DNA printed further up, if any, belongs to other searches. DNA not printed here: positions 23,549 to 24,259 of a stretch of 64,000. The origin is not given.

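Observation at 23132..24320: prmB reduced to a 103-codon stump, followed by an orphan ORF and a structured repeat: scar of a deletion or insertion event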

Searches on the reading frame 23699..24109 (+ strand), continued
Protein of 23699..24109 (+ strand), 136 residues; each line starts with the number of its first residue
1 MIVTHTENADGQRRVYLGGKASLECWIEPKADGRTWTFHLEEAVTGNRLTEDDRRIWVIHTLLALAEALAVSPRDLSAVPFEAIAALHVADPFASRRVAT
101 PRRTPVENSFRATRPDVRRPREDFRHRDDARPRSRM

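Call 89: search_protein_families(library=pfam, proteins=[L061:2125-3132:+, L061:3184-5727:+, L061:236-988:+, L075:581-1921:+, L075:3721-4617:+, L075:7008-8600:-, L075:8164-9396:+, L075:9321-10187:+, L075:9551-10723:-, L075:2700-3260:+], max_evalue=0.001)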
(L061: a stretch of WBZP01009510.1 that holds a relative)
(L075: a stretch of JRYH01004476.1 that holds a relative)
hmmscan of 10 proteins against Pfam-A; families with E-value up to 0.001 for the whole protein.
L061:2125-3132:+ (335 aa): 7 families
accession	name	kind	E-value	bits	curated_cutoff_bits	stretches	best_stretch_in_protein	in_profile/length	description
PF00004.35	AAA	-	2.5e-29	102.8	21.2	1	125-250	1-129/131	ATPase family associated with various cellular activities (AAA)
PF13401.12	AAA_22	-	9.8e-07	29.6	27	1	122-155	5-41/130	AAA domain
PF13671.12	AAA_33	-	2.8e-05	24.9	27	1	125-170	2-45/143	AAA domain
PF07728.20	AAA_5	-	7.4e-05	23.2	22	1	124-154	1-32/139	AAA domain (dynein-related subfamily)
PF01078.27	Mg_chelatase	-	0.00015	21.7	20.3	1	119-144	19-44/207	Magnesium chelatase, subunit ChlI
PF13191.12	AAA_16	-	0.00058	20.8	32.6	1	121-221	24-129/167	AAA ATPase domain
PF05496.18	RuvB_N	-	0.00084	19.6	27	0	121-148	32-59/159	Holliday junction DNA helicase RuvB P-loop domain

L061:3184-5727:+ (847 aa): 1 family
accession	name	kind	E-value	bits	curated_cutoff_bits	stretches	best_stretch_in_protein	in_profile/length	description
PF00082.27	Peptidase_S8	-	1.4e-36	126.7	21.8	1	289-634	4-288/288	Subtilase family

L061:236-988:+ (250 aa): 0 families

L075:581-1921:+ (446 aa): 1 family
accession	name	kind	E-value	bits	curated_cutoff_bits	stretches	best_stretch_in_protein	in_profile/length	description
PF01580.24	FtsK_SpoIIIE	-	2.6e-07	30.8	24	1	210-318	25-133/221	FtsK/SpoIIIE family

L075:3721-4617:+ (298 aa): 1 family
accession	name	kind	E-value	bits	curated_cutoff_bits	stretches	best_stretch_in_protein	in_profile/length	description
PF08681.18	TacA1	-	3.1e-20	72.3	21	1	217-291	2-76/80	Antitoxin TacA 1-like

L075:7008-8600:- (530 aa): 0 families

L075:8164-9396:+ (410 aa): 1 family
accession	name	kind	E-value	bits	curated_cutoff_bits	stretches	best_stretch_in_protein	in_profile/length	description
PF00015.26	MCPsignal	-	1e-27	97.5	34.6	1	240-393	4-156/172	Methyl-accepting chemotaxis protein (MCP) signalling domain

L075:9321-10187:+ (288 aa): 0 families

L075:9551-10723:- (390 aa): 5 families
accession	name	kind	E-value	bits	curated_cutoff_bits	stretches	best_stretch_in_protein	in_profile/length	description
PF08447.18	PAS_3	-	6.8e-28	97.2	25.6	2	1-76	12-88/89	PAS fold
PF00015.26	MCPsignal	-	1.1e-25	90.9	34.6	1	250-375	23-148/172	Methyl-accepting chemotaxis protein (MCP) signalling domain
PF13426.13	PAS_9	-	4.2e-19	69.2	27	2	101-198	8-103/103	PAS domain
PF08448.16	PAS_4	-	8.6e-19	68.2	23.1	2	94-200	5-109/110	PAS fold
PF00989.32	PAS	-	1.7e-12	47.8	22.6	2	96-185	13-102/113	PAS fold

L075:2700-3260:+ (186 aa): 0 families
